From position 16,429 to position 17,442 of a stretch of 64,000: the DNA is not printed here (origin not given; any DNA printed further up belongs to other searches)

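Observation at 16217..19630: ArsR-controlled operon: exported poly-Cys double thioredoxin-like protein, MacB/FtsX-type ABC pair, and a convergent cytosolic His/Cys-rich protein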

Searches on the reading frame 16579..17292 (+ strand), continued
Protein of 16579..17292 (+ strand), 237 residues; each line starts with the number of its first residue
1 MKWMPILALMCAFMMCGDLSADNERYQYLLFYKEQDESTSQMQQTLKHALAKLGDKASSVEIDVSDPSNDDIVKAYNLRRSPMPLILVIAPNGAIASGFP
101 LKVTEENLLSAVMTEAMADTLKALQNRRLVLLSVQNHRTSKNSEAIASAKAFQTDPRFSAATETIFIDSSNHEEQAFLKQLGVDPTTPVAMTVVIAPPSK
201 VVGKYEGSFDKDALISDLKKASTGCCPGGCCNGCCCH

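Call 41: fold_search(model_id=the predicted structure, library=pdb)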
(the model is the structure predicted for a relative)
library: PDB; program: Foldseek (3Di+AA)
matches with E <= 10: 1397; with E <= 0.001: 171
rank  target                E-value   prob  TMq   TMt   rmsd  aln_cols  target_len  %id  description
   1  1a8l                  3.1e-08  1.00  0.32  0.33  16.4       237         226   17  PROTEIN DISULFIDE OXIDOREDUCTASE FROM ARCHAEON PYROCOCCUS FURIOSUS (released 1999-03-30)
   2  1j08_A                9.1e-07  1.00  0.31  0.32  13.3       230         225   13  Crystal structure of glutaredoxin-like protein from Pyrococcus horikoshii (released 2003-05-11)
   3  2ayt_A                1.2e-06  1.00  0.32  0.32  15.1       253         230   14  The crystal structure of a protein disulfide oxidoreductase from aquifex aeolicus (released 2006-07-18)
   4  5h29                  1.9e-06  1.00  0.31  0.34  15.7       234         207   14  Crystal Structure of the NTD_N/C domain of Alkylhydroperoxide Reductase AhpF from Enterococcus Faecalis (V583) (released 2017-11-22)
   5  4ju5_A                2.1e-06  1.00  0.31  0.36  12.5       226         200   17  Crystal structure of the dimeric form of the bb' domains of human protein disulfide isomerase (released 2014-02-19)
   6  4el1_A                2.3e-06  1.00  0.38  0.22  10.3       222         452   13  Crystal structure of oxidized hPDI (abb'xa') (released 2013-04-10)
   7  2ywm_A                2.3e-06  1.00  0.33  0.34  15.0       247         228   15  Crystal structure of glutaredoxin-like protein from Aquifex aeolicus (released 2007-10-23)
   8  5xf7                  2.6e-06  1.00  0.33  0.18  14.7       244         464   12  Crystal structure of human protein disulfide isomerase-like protein of the testis (released 2017-12-13)
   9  6il7                  2.6e-06  1.00  0.29  0.33  15.8       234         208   15  Structure of Enterococcus faecalis (V583) alkylhydroperoxide reductase subunit F (AhpF) C503A mutant (released 2019-05-22)
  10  3uem                  2.8e-06  1.00  0.34  0.24  10.8       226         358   18  Crystal structure of human PDI bb'a' domains (released 2011-11-23)
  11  8aon_B00A             2.8e-06  1.00  0.31  0.31  15.9       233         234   10  Oxidoreductase fragment of human QSOX1 in complex with a Fab fragment of a humanized anti-QSOX1 antibody (released 2023-08-02)
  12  9wzl_A                3.0e-06  1.00  0.32  0.29  15.3       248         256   12  Crystal structure of rice protein disulfide isomerase-like protein OsPDIL2-3 a-b domain (released 2026-04-08)
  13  4tw5_A                3.2e-06  1.00  0.31  0.28  15.6       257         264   10  Structure Of the First Two Thioredoxin Domains of Saccharomyces cerevisiae Eps1p (released 2014-12-17)
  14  7zsc_C                3.6e-06  1.00  0.33  0.19  11.7       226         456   17  Crystal structure of the heterodimeric human C-P4H-II with truncated alpha subunit (C-P4H-II delta281) (released 2022-11-09)
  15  4tve                  3.6e-06  1.00  0.31  0.29  12.4       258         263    9  Structure Of the First Two Thioredoxin Domains of Naumovozyma dairenensis Eps1p (released 2014-12-17)
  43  4ju5_B                2.9e-05  1.00  0.33  0.38  11.7       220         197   17  Crystal structure of the dimeric form of the bb' domains of human protein disulfide isomerase (released 2014-02-19)
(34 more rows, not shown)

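Call 66: search_protein_families(library=pfam, proteins=[L009:2158-3024:+, L010:626-1093:+, L007:11941-12510:+, L057:6298-6924:+, L026:3315-4049:+], max_evalue=0.001)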
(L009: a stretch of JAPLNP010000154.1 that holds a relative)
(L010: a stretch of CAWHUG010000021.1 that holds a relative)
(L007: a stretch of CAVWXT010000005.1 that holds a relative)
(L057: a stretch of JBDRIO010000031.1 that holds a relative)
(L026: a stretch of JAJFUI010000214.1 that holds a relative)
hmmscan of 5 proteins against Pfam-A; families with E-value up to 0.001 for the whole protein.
L009:2158-3024:+ (289 aa): 1 family
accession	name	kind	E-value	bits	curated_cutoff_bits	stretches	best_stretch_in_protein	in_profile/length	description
PF09719.15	C_GCAxxG_C_C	-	1.5e-10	41.6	27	1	97-211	21-116/118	Putative redox-active protein (C_GCAxxG_C_C)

L010:626-1093:+ (156 aa): 0 families

L007:11941-12510:+ (190 aa): 1 family
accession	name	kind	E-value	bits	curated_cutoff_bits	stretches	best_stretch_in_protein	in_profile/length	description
PF02566.24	OsmC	-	3.2e-10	40.8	27.5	1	76-180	1-98/100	OsmC-like protein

L057:6298-6924:+ (209 aa): 0 families

L026:3315-4049:+ (245 aa): 0 families

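Call 68: search_protein_families(library=ncbifam, proteins=[L047:10628-11068:+, L019:3850-4230:+, L048:10741-11157:+, L020:7596-7955:+, L009:6221-6637:+, L049:7493-7876:+], max_evalue=0.0001)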
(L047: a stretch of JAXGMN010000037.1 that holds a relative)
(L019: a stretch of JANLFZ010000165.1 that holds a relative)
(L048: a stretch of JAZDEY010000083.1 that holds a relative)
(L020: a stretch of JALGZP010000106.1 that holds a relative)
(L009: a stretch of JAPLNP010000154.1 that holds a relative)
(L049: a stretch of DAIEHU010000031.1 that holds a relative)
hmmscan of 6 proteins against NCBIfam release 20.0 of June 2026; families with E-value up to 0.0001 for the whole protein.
L047:10628-11068:+ (147 aa): 11 families
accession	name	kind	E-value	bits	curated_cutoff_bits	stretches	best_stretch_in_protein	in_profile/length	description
NF033788.1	HTH_metalloreg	subfamily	4.8e-26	90.4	55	1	37-104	3-71/77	metalloregulator ArsR/SmtB family transcription factor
NF007528.0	PRK10141.1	subfamily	8.9e-21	73.9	97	1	38-130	9-100/117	metalloregulator ArsR/SmtB family transcription factor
NF033789.1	repress_SdpR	subfamily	2.4e-14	53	100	1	38-102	1-65/79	autorepressor SdpR family transcription factor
NF041413.1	ArsR_Rv2640c_fam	equivalog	4.6e-13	49.6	155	1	31-105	28-105/118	Rv2640c family ArsR-like transcriptional regulator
NF040642.1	sulf_sens_BigR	equivalog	1.8e-12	47.2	155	1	33-104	8-79/95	sulfite-sensing transcriptional repressor BigR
NF045707.1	Dbac_1936_reg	equivalog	3.4e-12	46.2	115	1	32-103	4-75/99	ArsR/SmtB-type metalloregulator TsoR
NF047906.1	CdPbTransRegCmtR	equivalog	2.9e-10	40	150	1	35-105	11-81/104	Cd(II)/Pb(II)-sensing metalloregulatory transcriptional regulator CmtR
TIGR01884.1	cas_HTH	subfamily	4e-06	26.4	60.2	1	38-92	135-190/202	CRISPR-associated CARF protein Csa3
NF053755.1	MsvR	equivalog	1.8e-05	24.5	220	1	44-92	12-60/236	transcriptional factor MsvR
NF053602.1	Phr_regulator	exception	3.9e-05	23.3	320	1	43-91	10-58/191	heat shock transcription regulator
NF052532.1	TransRegPagRBaca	equivalog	7e-05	22.9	170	1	42-102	24-84/99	transcriptional repressor PagR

L019:3850-4230:+ (127 aa): 7 families
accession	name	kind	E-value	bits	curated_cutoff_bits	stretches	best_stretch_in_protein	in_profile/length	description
NF033788.1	HTH_metalloreg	subfamily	1.4e-24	85.7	55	1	16-82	4-71/77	metalloregulator ArsR/SmtB family transcription factor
NF007528.0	PRK10141.1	subfamily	1.8e-19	69.7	97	1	10-98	4-92/117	metalloregulator ArsR/SmtB family transcription factor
NF033789.1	repress_SdpR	subfamily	1.1e-12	47.6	100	1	16-80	1-65/79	autorepressor SdpR family transcription factor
NF045707.1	Dbac_1936_reg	equivalog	1.4e-12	47.5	115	1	10-82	4-76/99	ArsR/SmtB-type metalloregulator TsoR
NF047906.1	CdPbTransRegCmtR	equivalog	3.7e-10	39.6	150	1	8-83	6-81/104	Cd(II)/Pb(II)-sensing metalloregulatory transcriptional regulator CmtR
NF040642.1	sulf_sens_BigR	equivalog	5.7e-10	39.2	155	1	13-96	10-90/95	sulfite-sensing transcriptional repressor BigR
NF041413.1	ArsR_Rv2640c_fam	equivalog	3.5e-08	33.9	155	1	5-82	25-104/118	Rv2640c family ArsR-like transcriptional regulator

L048:10741-11157:+ (139 aa): 9 families
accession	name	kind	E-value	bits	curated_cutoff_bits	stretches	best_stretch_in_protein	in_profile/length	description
NF033788.1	HTH_metalloreg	subfamily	4.7e-27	93.6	55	1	25-92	3-71/77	metalloregulator ArsR/SmtB family transcription factor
NF007528.0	PRK10141.1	subfamily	3.5e-18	65.5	97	1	25-93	8-77/117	metalloregulator ArsR/SmtB family transcription factor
NF033789.1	repress_SdpR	subfamily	9.2e-16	57.5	100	1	28-90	3-65/79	autorepressor SdpR family transcription factor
NF045707.1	Dbac_1936_reg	equivalog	7.6e-15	54.7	115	1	25-90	9-74/99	ArsR/SmtB-type metalloregulator TsoR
NF047906.1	CdPbTransRegCmtR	equivalog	2.5e-11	43.4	150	1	26-90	14-78/104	Cd(II)/Pb(II)-sensing metalloregulatory transcriptional regulator CmtR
NF041413.1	ArsR_Rv2640c_fam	equivalog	1.5e-10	41.5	155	1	28-91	37-103/118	Rv2640c family ArsR-like transcriptional regulator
NF040642.1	sulf_sens_BigR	equivalog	3.1e-10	40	155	1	25-94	12-81/95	sulfite-sensing transcriptional repressor BigR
NF053755.1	MsvR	equivalog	1.5e-07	31.3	220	1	28-80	8-60/236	transcriptional factor MsvR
TIGR01884.1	cas_HTH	subfamily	5.1e-05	22.8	60.2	1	24-80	133-190/202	CRISPR-associated CARF protein Csa3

L020:7596-7955:+ (120 aa): 8 families
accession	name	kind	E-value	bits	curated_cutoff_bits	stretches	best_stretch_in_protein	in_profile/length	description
NF033788.1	HTH_metalloreg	subfamily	2.4e-24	84.9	55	1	6-75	3-73/77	metalloregulator ArsR/SmtB family transcription factor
NF007528.0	PRK10141.1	subfamily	1.1e-15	57.5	97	1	8-73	10-76/117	metalloregulator ArsR/SmtB family transcription factor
NF033789.1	repress_SdpR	subfamily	1.2e-14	54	100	1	8-70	2-64/79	autorepressor SdpR family transcription factor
NF045707.1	Dbac_1936_reg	equivalog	4.5e-13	49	115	1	7-74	10-77/99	ArsR/SmtB-type metalloregulator TsoR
NF047906.1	CdPbTransRegCmtR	equivalog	3.4e-12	46.2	150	1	8-78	15-85/104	Cd(II)/Pb(II)-sensing metalloregulatory transcriptional regulator CmtR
NF041413.1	ArsR_Rv2640c_fam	equivalog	6.2e-10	39.5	155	1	8-75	36-106/118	Rv2640c family ArsR-like transcriptional regulator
NF040642.1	sulf_sens_BigR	equivalog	4.8e-09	36.2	155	1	8-76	14-82/95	sulfite-sensing transcriptional repressor BigR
NF053755.1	MsvR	equivalog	7.3e-05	22.6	220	1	9-61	8-60/236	transcriptional factor MsvR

L009:6221-6637:+ (139 aa): 10 families
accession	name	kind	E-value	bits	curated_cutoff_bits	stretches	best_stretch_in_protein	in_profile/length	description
NF033788.1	HTH_metalloreg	subfamily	9.1e-29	99.1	55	1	12-80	2-71/77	metalloregulator ArsR/SmtB family transcription factor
NF007528.0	PRK10141.1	subfamily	7.4e-22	77.4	97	1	8-89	3-85/117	metalloregulator ArsR/SmtB family transcription factor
NF033789.1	repress_SdpR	subfamily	2.5e-15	56.1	100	1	14-78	1-65/79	autorepressor SdpR family transcription factor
NF045707.1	Dbac_1936_reg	equivalog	6.4e-15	55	115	1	13-81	9-77/99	ArsR/SmtB-type metalloregulator TsoR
NF040642.1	sulf_sens_BigR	equivalog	1.1e-10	41.4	155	1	13-81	12-80/95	sulfite-sensing transcriptional repressor BigR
NF047906.1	CdPbTransRegCmtR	equivalog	1.9e-10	40.6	150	1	14-81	14-81/104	Cd(II)/Pb(II)-sensing metalloregulatory transcriptional regulator CmtR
NF041413.1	ArsR_Rv2640c_fam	equivalog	5.9e-10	39.6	155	1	14-76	35-100/118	Rv2640c family ArsR-like transcriptional regulator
NF053755.1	MsvR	equivalog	1.1e-09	38.4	220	1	11-70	3-62/236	transcriptional factor MsvR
NF052532.1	TransRegPagRBaca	equivalog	3.4e-09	36.7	170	1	11-82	17-88/99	transcriptional repressor PagR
NF053602.1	Phr_regulator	exception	2.1e-07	30.7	320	1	17-68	8-59/191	heat shock transcription regulator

L049:7493-7876:+ (128 aa): 8 families
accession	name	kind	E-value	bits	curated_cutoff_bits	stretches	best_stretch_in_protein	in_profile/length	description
NF033788.1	HTH_metalloreg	subfamily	2.4e-23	81.7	55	1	9-78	4-73/77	metalloregulator ArsR/SmtB family transcription factor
NF007528.0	PRK10141.1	subfamily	9.5e-17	60.9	97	1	3-76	3-76/117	metalloregulator ArsR/SmtB family transcription factor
NF033789.1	repress_SdpR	subfamily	8.2e-14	51.3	100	1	11-75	3-66/79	autorepressor SdpR family transcription factor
NF045707.1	Dbac_1936_reg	equivalog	2.2e-13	50.1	115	1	3-77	4-77/99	ArsR/SmtB-type metalloregulator TsoR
NF041413.1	ArsR_Rv2640c_fam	equivalog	1.1e-10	41.9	155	1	8-77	34-105/118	Rv2640c family ArsR-like transcriptional regulator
NF047906.1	CdPbTransRegCmtR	equivalog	1.2e-09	38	150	1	9-87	14-91/104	Cd(II)/Pb(II)-sensing metalloregulatory transcriptional regulator CmtR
NF040642.1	sulf_sens_BigR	equivalog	4e-08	33.2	155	1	11-77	15-80/95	sulfite-sensing transcriptional repressor BigR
TIGR02944.1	suf_reg_Xantho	equivalog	2.6e-06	27.8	110.65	1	9-94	4-88/130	SUF system Fe-S cluster assembly regulator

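Call 69: search_protein_representatives(alignment_id=A1)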
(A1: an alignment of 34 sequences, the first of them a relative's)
Query: 34 sequences, 255 profile positions. Proteins with E-value up to 0.001 (for the whole library): 993; up to 1e-10: 750; up to 1e-30: 370. The best 150 are listed.
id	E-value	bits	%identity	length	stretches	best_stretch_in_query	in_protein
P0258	6.3e-100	349.8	-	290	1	1-255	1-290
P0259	1.4e-99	348.6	-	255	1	17-253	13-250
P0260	7.2e-94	329.9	-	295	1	21-255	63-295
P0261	1.1e-93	329.4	-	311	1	19-253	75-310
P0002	1.4e-93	329.0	-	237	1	29-253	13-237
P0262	6.2e-93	326.9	-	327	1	26-255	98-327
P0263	1.3e-92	325.8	-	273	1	16-254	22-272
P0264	4.5e-92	324.1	-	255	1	24-253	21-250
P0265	1.2e-91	322.7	-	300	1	16-252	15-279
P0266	2.2e-91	321.8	-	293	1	16-255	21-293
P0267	5.9e-91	320.4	-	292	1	16-253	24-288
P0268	2.2e-90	318.5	-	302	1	16-250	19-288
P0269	5.1e-90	317.3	-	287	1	20-249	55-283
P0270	3.9e-88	311.2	-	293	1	16-248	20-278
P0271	4.1e-88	311.1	-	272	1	9-255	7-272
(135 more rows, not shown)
